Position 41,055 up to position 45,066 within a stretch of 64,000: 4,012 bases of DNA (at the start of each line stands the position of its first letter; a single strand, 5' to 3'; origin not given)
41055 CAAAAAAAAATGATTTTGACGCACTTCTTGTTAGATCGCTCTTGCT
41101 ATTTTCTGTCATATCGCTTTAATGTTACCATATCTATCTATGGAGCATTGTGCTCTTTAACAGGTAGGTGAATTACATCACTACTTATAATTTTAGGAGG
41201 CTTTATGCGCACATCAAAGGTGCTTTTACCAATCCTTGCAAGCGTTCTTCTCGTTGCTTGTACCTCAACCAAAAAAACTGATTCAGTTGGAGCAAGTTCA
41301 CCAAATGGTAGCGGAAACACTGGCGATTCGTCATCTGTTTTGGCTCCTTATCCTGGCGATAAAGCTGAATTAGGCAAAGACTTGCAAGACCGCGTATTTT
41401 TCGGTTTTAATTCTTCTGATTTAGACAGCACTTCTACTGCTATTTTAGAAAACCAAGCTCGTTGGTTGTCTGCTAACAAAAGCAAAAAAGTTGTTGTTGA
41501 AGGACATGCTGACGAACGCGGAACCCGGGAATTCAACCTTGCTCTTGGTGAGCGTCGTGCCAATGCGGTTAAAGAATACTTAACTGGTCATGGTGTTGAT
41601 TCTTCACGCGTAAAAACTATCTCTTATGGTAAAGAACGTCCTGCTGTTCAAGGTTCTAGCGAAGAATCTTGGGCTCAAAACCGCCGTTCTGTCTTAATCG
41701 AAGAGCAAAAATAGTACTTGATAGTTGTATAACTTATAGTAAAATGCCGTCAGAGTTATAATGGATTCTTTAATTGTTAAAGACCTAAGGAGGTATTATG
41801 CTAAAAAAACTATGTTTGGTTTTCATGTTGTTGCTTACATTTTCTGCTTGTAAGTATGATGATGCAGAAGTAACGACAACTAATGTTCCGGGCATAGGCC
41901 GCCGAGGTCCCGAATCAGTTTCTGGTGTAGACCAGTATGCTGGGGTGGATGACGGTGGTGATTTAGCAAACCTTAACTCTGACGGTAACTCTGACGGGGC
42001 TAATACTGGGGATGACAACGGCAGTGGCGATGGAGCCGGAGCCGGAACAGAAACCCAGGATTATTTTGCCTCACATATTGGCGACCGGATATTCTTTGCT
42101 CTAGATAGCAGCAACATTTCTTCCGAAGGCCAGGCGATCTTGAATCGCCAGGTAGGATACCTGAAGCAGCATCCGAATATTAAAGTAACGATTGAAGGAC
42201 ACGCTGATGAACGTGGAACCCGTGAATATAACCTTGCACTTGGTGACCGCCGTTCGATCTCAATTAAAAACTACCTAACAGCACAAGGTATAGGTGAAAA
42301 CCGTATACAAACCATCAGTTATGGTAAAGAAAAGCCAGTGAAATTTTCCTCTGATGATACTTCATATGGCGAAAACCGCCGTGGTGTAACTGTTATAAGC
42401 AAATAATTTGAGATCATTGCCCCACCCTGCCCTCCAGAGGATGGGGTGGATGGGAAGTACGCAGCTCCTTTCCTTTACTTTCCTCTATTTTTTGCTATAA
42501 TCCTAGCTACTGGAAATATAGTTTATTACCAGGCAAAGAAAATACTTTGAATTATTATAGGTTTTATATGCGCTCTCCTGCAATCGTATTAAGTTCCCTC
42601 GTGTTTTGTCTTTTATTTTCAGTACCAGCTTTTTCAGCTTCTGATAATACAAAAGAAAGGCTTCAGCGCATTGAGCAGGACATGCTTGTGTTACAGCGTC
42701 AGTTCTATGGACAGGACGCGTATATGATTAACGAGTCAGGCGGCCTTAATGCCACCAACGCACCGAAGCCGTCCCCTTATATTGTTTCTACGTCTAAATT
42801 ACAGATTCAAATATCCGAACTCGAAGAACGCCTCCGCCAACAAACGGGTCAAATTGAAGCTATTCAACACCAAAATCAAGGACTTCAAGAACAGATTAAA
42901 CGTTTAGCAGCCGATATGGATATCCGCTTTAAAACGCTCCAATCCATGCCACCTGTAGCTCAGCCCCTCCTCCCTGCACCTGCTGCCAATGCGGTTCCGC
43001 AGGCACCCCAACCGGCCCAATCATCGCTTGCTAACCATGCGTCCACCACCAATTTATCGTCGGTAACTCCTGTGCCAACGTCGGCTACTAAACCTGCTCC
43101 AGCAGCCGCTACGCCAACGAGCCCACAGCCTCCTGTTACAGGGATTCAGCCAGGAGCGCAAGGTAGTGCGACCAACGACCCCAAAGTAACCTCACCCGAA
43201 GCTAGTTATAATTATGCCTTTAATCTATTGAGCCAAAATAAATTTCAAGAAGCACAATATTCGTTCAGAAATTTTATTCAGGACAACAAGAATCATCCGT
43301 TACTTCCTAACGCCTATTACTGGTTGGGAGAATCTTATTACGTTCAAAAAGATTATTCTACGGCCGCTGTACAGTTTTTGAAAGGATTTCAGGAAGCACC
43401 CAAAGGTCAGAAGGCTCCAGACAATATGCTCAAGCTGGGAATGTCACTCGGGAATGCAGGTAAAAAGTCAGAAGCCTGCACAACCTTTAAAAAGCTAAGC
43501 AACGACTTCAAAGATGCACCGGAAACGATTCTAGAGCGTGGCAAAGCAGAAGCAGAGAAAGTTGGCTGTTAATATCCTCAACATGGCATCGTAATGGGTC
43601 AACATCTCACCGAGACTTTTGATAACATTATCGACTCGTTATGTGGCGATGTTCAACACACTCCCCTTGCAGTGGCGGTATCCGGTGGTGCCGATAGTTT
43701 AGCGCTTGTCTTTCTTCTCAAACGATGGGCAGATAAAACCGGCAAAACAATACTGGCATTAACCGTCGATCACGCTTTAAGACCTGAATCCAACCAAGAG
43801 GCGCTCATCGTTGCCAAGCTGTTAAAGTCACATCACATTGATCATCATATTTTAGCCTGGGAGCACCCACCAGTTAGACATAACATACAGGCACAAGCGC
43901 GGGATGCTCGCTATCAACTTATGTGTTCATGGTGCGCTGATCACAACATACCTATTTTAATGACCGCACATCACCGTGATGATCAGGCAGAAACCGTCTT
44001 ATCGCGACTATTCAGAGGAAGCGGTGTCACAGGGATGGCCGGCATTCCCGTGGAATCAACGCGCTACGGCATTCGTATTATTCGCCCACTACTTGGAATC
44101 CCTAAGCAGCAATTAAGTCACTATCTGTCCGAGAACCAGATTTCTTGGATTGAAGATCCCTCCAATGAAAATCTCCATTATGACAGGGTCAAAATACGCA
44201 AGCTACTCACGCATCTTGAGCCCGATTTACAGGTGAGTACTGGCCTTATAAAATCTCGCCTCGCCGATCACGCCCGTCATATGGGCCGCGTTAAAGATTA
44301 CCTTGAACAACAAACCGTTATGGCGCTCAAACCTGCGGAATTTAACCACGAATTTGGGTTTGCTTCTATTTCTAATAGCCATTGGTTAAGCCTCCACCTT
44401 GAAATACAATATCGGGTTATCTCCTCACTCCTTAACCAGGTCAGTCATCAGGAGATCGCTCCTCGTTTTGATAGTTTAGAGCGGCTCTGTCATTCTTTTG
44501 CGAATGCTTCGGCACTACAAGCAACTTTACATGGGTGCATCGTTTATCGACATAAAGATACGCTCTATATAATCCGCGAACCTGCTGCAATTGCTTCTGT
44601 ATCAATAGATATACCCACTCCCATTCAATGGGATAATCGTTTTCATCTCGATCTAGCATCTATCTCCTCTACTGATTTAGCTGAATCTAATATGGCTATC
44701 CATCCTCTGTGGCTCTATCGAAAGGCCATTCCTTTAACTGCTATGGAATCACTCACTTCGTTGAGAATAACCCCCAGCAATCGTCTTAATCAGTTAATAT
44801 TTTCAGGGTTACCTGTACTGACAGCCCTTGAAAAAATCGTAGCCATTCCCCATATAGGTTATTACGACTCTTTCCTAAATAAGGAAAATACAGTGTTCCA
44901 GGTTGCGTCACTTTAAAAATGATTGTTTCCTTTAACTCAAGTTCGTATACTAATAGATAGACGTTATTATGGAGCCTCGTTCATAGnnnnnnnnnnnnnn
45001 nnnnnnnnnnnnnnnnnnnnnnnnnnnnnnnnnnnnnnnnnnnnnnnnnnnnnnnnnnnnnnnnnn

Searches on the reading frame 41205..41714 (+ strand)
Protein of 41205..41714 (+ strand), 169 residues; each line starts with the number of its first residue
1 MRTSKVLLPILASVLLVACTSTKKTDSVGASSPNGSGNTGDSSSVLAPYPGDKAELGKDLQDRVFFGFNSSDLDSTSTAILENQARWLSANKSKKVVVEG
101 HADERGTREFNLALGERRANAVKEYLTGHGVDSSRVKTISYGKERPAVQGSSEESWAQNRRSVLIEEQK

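Call 65: search_protein_families(library=pfam, proteins=[window:41205-41714:+], max_evalue=0.00001)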
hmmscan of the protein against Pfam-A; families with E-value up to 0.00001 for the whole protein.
window:41205-41714:+ (169 aa): 1 family
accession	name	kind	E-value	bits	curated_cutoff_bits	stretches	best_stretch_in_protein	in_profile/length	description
PF00691.25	OmpA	-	5.1e-23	81.7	27.2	1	65-160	1-98/98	OmpA family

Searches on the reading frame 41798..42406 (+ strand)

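Call 65: search_protein_families(library=pfam, proteins=[window:41798-42406:+], max_evalue=0.00001)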
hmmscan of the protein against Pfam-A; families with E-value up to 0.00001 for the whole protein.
window:41798-42406:+ (202 aa): 1 family
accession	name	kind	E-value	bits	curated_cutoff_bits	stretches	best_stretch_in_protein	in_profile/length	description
PF00691.25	OmpA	-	4.4e-21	75.5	27.2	1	99-193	1-97/98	OmpA family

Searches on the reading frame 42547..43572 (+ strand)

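Call 65: search_protein_families(library=pfam, proteins=[window:42547-43572:+], max_evalue=0.00001)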
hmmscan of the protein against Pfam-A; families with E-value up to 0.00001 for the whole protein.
window:42547-43572:+ (341 aa): 3 families
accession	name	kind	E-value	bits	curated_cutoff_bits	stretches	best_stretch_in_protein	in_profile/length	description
PF13174.12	TPR_6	-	2.6e-10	40.7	26.3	0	292-323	1-32/33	Tetratricopeptide repeat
PF07719.23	TPR_2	-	1.2e-08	34.9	27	0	254-285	1-32/34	Tetratricopeptide repeat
PF13432.12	TPR_16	-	5e-06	27.3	32.7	0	227-283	7-60/65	Tetratricopeptide repeat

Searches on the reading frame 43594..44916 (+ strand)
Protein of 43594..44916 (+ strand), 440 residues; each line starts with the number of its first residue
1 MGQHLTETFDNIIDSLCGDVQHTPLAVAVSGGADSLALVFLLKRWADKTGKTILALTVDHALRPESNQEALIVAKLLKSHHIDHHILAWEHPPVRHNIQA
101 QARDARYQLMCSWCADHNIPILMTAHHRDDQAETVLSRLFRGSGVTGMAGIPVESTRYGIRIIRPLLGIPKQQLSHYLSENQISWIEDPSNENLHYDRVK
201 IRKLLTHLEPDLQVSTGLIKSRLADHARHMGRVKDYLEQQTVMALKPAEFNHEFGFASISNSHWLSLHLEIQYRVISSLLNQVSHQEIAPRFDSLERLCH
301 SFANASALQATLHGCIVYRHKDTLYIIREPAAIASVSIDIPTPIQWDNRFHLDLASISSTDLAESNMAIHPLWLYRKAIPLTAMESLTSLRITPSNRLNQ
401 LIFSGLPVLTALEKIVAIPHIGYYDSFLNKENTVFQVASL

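Call 65: search_protein_families(library=pfam, proteins=[window:43594-44916:+], max_evalue=0.00001)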
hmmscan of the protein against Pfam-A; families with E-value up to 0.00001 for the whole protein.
window:43594-44916:+ (440 aa): 1 family
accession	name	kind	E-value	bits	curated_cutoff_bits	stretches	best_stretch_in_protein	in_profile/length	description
PF01171.26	ATP_bind_3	-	2.2e-56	190.9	27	1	26-203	3-181/182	PP-loop family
